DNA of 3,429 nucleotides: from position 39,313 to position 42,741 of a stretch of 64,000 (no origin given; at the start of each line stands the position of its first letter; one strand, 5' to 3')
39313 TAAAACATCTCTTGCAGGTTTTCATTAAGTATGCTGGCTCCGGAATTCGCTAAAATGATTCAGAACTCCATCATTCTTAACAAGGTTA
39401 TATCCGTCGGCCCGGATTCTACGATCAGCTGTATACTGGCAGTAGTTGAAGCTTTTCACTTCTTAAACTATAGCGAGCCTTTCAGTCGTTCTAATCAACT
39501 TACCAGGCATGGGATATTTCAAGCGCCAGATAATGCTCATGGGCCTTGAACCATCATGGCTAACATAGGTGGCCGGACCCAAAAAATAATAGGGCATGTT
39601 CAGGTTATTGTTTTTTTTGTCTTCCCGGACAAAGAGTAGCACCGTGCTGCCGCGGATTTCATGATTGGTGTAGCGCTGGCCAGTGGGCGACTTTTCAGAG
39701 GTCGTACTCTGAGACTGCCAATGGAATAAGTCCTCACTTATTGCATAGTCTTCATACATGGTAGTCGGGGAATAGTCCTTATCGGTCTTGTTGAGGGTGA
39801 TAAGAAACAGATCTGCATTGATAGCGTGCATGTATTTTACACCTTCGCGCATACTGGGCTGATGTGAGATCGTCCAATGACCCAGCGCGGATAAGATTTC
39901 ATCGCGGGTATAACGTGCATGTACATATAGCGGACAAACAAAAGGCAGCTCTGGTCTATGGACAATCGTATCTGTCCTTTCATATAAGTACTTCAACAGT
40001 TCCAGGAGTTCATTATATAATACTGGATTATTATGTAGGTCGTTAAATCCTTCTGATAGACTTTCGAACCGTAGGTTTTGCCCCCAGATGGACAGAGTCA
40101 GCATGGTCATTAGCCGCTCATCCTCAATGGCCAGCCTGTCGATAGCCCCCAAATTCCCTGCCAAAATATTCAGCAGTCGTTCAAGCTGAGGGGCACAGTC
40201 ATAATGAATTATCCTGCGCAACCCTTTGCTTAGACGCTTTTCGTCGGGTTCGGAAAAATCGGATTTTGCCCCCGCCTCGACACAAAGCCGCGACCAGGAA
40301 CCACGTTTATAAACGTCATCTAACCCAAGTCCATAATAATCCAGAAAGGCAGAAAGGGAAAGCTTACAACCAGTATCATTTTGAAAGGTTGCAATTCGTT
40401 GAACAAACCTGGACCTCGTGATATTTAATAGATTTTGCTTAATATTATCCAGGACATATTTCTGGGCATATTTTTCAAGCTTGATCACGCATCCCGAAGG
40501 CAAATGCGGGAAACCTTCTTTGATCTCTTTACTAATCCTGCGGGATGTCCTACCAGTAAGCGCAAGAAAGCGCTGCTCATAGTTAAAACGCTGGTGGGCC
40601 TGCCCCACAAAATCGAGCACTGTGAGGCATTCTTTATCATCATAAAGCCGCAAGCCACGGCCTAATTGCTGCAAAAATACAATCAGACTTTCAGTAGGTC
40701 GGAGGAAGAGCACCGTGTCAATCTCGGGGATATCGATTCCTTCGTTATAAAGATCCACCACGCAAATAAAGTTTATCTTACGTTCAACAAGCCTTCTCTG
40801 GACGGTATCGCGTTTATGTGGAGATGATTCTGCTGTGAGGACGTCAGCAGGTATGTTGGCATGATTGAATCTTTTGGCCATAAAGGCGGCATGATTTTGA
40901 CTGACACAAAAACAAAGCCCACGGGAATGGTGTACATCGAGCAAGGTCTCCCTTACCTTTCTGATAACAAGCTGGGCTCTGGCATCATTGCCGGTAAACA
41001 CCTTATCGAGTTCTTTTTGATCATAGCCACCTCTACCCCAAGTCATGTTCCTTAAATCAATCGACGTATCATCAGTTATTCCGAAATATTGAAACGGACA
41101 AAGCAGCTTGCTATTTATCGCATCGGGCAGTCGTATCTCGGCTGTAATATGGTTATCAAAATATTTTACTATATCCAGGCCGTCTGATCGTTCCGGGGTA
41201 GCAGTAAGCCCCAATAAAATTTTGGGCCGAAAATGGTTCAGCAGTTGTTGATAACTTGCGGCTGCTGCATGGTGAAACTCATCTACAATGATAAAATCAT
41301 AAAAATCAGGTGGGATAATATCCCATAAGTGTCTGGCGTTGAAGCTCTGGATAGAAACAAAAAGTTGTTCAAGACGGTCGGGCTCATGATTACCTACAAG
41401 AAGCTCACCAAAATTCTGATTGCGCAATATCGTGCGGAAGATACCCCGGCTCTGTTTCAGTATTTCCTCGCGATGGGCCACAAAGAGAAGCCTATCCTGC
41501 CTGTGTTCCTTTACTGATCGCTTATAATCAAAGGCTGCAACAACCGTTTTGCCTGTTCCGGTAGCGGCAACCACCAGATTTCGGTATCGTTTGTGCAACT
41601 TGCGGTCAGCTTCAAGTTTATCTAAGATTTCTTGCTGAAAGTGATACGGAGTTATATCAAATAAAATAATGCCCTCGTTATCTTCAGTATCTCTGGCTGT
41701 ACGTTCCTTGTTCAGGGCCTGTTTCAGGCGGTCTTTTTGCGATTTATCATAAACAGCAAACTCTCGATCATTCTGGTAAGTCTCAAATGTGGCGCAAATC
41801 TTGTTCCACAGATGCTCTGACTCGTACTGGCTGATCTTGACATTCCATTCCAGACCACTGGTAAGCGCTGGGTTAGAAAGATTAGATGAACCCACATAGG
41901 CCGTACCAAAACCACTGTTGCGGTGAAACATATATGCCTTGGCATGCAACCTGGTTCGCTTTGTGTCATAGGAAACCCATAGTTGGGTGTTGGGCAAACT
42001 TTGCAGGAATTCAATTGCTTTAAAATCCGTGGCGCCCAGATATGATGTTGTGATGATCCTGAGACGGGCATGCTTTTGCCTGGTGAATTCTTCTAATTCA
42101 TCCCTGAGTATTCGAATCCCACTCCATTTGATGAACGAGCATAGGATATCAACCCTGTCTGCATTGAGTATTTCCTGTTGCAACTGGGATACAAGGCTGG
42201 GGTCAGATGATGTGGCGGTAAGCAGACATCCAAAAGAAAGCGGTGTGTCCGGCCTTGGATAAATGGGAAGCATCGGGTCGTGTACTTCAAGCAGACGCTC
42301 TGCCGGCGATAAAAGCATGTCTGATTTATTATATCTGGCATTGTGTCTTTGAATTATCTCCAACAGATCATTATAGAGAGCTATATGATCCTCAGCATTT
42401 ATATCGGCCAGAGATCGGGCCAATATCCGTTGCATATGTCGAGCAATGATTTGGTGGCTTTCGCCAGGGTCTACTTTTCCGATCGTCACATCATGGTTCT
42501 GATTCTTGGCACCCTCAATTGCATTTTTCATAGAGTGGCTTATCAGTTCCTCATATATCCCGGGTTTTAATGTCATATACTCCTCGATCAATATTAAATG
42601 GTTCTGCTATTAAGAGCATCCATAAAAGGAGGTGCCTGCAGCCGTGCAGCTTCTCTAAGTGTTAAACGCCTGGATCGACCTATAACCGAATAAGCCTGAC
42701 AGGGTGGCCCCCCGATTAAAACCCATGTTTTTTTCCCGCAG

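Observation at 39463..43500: Operon of DUF3024, a gutted C5-methyltransferase, and a SauUSI-architecture PLD nuclease/helicase/DUF3427 enzyme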

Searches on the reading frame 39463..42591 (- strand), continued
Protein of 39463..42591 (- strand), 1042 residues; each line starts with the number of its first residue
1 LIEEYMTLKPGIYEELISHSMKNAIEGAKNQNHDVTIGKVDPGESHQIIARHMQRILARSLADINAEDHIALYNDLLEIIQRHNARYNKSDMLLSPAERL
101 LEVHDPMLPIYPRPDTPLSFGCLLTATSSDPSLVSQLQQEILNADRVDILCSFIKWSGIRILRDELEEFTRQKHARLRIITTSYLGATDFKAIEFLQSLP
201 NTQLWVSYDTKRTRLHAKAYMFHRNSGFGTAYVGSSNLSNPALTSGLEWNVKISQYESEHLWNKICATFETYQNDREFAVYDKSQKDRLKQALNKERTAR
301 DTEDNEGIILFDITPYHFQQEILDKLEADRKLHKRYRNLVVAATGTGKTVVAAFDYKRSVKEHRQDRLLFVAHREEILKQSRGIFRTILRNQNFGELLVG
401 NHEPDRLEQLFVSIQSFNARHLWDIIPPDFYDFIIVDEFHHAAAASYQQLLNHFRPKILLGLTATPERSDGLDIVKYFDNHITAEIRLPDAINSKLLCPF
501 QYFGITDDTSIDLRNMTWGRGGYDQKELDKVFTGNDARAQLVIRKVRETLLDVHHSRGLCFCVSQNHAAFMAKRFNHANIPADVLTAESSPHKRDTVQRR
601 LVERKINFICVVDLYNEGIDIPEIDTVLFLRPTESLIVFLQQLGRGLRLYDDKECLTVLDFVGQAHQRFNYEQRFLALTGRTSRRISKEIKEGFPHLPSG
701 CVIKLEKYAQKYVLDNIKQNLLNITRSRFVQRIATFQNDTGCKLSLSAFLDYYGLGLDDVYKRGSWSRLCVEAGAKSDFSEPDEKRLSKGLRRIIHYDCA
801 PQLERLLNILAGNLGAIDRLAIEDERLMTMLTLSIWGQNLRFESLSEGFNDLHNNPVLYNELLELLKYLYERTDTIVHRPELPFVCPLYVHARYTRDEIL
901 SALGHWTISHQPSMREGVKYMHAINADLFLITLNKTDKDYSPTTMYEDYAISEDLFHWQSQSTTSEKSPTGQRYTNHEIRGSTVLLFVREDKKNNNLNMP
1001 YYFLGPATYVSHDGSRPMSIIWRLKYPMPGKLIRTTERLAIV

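Call 28: search_protein_families(library=pfam, proteins=[L040:6352-6978:-, L040:5897-6382:-, L041:2671-3750:+, L041:2282-2674:+, L042:5632-6750:+, L043:1349-2212:+, L043:187-1260:+, L046:6159-6842:+, L047:5147-6136:+, L036:4524-6095:-], max_evalue=0.001)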
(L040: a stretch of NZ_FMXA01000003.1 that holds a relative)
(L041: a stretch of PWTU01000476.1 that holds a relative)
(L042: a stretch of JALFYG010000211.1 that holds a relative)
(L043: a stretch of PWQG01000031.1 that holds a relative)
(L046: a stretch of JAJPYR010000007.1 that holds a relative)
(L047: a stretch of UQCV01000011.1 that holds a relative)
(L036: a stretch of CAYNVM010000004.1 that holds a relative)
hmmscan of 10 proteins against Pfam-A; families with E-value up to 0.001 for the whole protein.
L040:6352-6978:- (208 aa): 2 families
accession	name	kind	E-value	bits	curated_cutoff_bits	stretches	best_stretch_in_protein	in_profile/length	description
PF00881.29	Nitroreductase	-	1.6e-10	41.9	23.5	1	45-190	4-167/167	Nitroreductase family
PF14512.11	TM1586_NiRdase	-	2.7e-05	24.4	27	1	40-197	4-139/215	Putative TM nitroreductase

L040:5897-6382:- (161 aa): 1 family
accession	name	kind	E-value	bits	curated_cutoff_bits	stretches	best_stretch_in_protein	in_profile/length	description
PF04463.17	2-thiour_desulf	-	3.3e-42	144.3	34.7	1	20-154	1-141/141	2-thiouracil desulfurase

L041:2671-3750:+ (359 aa): 2 families
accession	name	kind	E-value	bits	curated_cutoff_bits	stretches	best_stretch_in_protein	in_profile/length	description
PF13395.12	HNH_4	-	3.9e-05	24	22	1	224-270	1-53/54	HNH endonuclease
PF01844.29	HNH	-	0.00017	22.1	21.4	1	224-266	1-45/47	HNH endonuclease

L041:2282-2674:+ (130 aa): 2 families
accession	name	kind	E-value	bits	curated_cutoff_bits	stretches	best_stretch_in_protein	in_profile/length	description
PF01230.28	HIT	-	1.5e-22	80.5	21.5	1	14-106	5-97/98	HIT domain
PF11969.13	DcpS_C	-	1.7e-12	48.2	24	1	10-103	5-101/114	Scavenger mRNA decapping enzyme C-term binding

L042:5632-6750:+ (372 aa): 4 families
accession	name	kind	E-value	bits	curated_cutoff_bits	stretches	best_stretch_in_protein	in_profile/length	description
PF00107.32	ADH_zinc_N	-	1.4e-26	93.4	31.8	1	202-325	2-120/129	Zinc-binding dehydrogenase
PF08240.17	ADH_N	-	6e-24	84.7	23.5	1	31-159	2-103/104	Alcohol dehydrogenase GroES-like domain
PF16912.11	Glu_dehyd_C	-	3e-05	24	34.9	1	193-304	33-147/211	Glucose dehydrogenase C-terminus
PF13602.12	ADH_zinc_N_2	-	0.00058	21.2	27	1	234-362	1-126/134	Zinc-binding dehydrogenase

L043:1349-2212:+ (287 aa): 1 family
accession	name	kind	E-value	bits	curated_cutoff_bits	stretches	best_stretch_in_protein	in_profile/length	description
PF08378.17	NERD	-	2.7e-21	76.6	22.1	1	101-211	2-111/111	Nuclease-related domain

L043:187-1260:+ (357 aa): 2 families
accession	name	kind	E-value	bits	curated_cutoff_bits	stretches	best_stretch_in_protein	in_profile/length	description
PF13395.12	HNH_4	-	8.6e-05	22.9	22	1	224-270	1-53/54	HNH endonuclease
PF01844.29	HNH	-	0.00031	21.3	21.4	1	224-266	1-45/47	HNH endonuclease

L046:6159-6842:+ (227 aa): 7 families
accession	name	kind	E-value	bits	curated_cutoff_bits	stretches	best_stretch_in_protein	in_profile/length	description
PF13649.12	Methyltransf_25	-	1.4e-13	51.7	27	1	73-161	1-97/97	Methyltransferase domain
PF08242.18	Methyltransf_12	-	8.7e-10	39.7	30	1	74-162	1-97/98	Methyltransferase domain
PF08241.18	Methyltransf_11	-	9.4e-10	39.4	21.2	1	74-164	1-94/95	Methyltransferase domain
PF13489.12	Methyltransf_23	-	4.5e-09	36.7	27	1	62-164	15-115/164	Methyltransferase domain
PF05891.18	Methyltransf_PK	-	2.4e-06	27.7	27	1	73-163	59-157/218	AdoMet dependent proline di-methyltransferase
PF13847.12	Methyltransf_31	-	2e-05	24.7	27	1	70-166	4-111/145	Methyltransferase domain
PF03848.20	TehB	-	3.3e-05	23.9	20.4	1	70-160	31-127/193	Tellurite resistance protein TehB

L047:5147-6136:+ (329 aa): 5 families
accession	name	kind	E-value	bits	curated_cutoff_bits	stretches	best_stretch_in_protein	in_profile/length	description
PF13649.12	Methyltransf_25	-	2e-09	38.5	27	1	132-220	2-97/97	Methyltransferase domain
PF08241.18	Methyltransf_11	-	8.9e-08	33.1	21.2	1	132-223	1-94/95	Methyltransferase domain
PF13489.12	Methyltransf_23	-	2.8e-06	27.6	27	1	116-201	9-95/164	Methyltransferase domain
PF03848.20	TehB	-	7.9e-06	25.9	20.4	1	127-174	30-80/193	Tellurite resistance protein TehB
PF08242.18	Methyltransf_12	-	2e-05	25.7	30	1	132-221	1-97/98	Methyltransferase domain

L036:4524-6095:- (523 aa): 2 families
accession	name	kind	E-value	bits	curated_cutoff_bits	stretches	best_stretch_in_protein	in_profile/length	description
PF02518.31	HATPase_c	-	9.5e-23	81.2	26.4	1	410-522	2-110/111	Histidine kinase-, DNA gyrase B-, and HSP90-like ATPase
PF00512.31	HisKA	-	4.7e-17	62.2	26.9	1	296-361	2-66/66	His Kinase A (phospho-acceptor) domain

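Call 32: search_protein_families(library=ncbifam, proteins=[window:39463-42576:-], max_evalue=0.001)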
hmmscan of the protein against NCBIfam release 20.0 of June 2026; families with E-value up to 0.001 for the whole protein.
window:39463-42576:- (1037 aa): 10 families
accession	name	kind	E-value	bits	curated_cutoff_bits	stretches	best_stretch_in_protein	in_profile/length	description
NF046051.1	restrict_EcoAI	equivalog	1.2e-34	119.9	550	1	308-665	156-536/768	EcoAI/FtnUII family type I restriction enzme subunit R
NF053632.1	heli_RadD_YejH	equivalog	1.8e-28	99.2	720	1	329-665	21-363/573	DNA repair helicase RadD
NF008521.0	PRK11448.1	equivalog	2.8e-19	68.7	729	2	535-657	683-815/1123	type I restriction-modification system endonuclease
TIGR04095.1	dnd_restrict_1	equivalog_domain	3.4e-19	69.2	600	2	572-668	311-407/451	DNA phosphorothioation system restriction enzyme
NF010337.0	PRK13766.1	equivalog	5.2e-10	38.1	610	1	331-463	31-175/781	Hef nuclease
TIGR00614.1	recQ_fam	subfamily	5.3e-07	28.8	219.8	1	539-652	214-328/470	RecQ family ATP-dependent DNA helicase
NF008394.0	PRK11192.1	equivalog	0.00011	21.2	507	1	545-643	242-340/441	ATP-dependent RNA helicase SrmB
NF008744.0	PRK11776.1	equivalog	0.00028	19.6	524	1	538-643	230-335/460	ATP-dependent RNA helicase DbpA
NF003673.1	PRK05298.1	equivalog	0.0003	19.3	743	0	550-688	443-593/653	excinuclease ABC subunit UvrB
TIGR00631.1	uvrb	equivalog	0.00067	18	750.1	0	550-688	443-593/658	excinuclease ABC subunit UvrB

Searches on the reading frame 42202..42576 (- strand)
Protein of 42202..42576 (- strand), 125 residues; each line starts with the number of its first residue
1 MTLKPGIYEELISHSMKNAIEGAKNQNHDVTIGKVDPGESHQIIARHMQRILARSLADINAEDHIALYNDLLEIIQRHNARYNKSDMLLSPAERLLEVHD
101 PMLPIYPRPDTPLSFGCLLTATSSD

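Call 55: find_homologous_proteins(query=window:42202-42576:-, max_evalue=0.001)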
Query window:42202-42576:- (125 aa): 3 proteins with E <= 0.001 among 6 candidates.
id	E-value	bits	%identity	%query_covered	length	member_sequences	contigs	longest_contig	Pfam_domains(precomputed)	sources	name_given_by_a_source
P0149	6.5e-69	248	92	100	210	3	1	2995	-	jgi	-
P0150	3.4e-56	207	92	84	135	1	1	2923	-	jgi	jgi:hypothetical protein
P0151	9.9e-12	63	92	31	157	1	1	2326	PF09565.17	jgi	jgi:HKD family nuclease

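Call 56: find_encoding_contigs(protein=P0149, flank=3000, max_places=3)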
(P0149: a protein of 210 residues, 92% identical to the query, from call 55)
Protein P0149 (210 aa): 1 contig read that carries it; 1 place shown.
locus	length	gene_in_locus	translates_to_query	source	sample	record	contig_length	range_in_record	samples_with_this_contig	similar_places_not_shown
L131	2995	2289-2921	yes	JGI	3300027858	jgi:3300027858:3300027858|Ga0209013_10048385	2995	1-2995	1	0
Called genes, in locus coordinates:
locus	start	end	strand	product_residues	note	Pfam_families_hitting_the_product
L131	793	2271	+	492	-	PF00145:DNA_methylase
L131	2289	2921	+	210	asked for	-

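Call 57: find_encoding_contigs(protein=P0150, flank=3000, max_places=3)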
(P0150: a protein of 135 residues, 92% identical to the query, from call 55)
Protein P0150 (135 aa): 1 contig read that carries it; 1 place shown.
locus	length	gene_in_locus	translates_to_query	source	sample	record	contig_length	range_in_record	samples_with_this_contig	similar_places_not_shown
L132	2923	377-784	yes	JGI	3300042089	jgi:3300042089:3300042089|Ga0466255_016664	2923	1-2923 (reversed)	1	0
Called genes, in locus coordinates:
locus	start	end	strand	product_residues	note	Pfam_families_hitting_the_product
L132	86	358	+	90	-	-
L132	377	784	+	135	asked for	-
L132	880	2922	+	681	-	?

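Call 63: search_protein_families(library=pfam, proteins=[L131:793-2271:+, L132:35-358:+], max_evalue=0.01)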
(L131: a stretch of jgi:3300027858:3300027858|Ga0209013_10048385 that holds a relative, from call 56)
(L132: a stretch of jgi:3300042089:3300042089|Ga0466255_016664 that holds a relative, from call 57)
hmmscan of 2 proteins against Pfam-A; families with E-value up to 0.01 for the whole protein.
L131:793-2271:+ (492 aa): 1 family
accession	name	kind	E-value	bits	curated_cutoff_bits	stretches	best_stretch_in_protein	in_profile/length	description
PF00145.23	DNA_methylase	-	4.1e-39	135.3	22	3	126-210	57-132/324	C-5 cytosine-specific DNA methylase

L132:35-358:+ (107 aa): 1 family
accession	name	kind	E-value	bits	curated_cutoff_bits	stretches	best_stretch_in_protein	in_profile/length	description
PF00145.23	DNA_methylase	-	0.00045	20.2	22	1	44-96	240-289/324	C-5 cytosine-specific DNA methylase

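Call 64: search_protein_families(library=padloc, proteins=[L131:793-2271:+], max_evalue=0.00001)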
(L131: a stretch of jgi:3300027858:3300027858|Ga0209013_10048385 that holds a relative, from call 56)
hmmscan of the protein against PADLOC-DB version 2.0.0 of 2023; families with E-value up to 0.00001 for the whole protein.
L131:793-2271:+ (492 aa): 47 families (the best 25 are shown)
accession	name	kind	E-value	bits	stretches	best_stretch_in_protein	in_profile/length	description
PDLC02649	DrmMII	-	9.2e-81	269.9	2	7-304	5-257/422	DrmMII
PDLC03232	MTase_II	-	2.8e-55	186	2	9-208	6-207/465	Type II methyltransferase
PDLC03234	MTase_II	-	1.1e-50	171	1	8-482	6-330/375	Type II methyltransferase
PDLC03378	MTase_II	-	8.5e-49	164.7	2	7-329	3-234/344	Type II methyltransferase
PDLC02656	DrmMII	-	4.8e-45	152.3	1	8-482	6-433/491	DrmMII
PDLC03326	MTase_II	-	3.9e-37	126.4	3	124-206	69-140/412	Type II methyltransferase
PDLC02648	DrmMII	-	1.5e-36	124.2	1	99-483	67-416/468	DrmMII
PDLC00033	DruM2|DruM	-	1.3e-35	121.4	1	6-486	21-331/368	DNA cytosine methylase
PDLC03272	MTase_II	-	1.4e-35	121.3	2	3-210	71-206/407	Type II methyltransferase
PDLC03231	MTase_II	-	3.3e-27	93.4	2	132-273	79-208/488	Type II methyltransferase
PDLC00026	DruM2|DruM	-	7.6e-26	89.5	1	9-482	7-282/336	DNA cytosine methylase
PDLC02650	DrmMII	-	3.5e-24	83.5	1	132-198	86-145/435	DrmMII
PDLC03307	MTase_II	-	2.6e-23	80.9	1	132-284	65-208/382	Type II methyltransferase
PDLC00030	DruM2|DruM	-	1e-22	78.8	1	130-210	84-155/380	DNA cytosine methylase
PDLC00027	DruM2|DruM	-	5e-22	76.7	1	132-194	74-128/361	DNA cytosine methylase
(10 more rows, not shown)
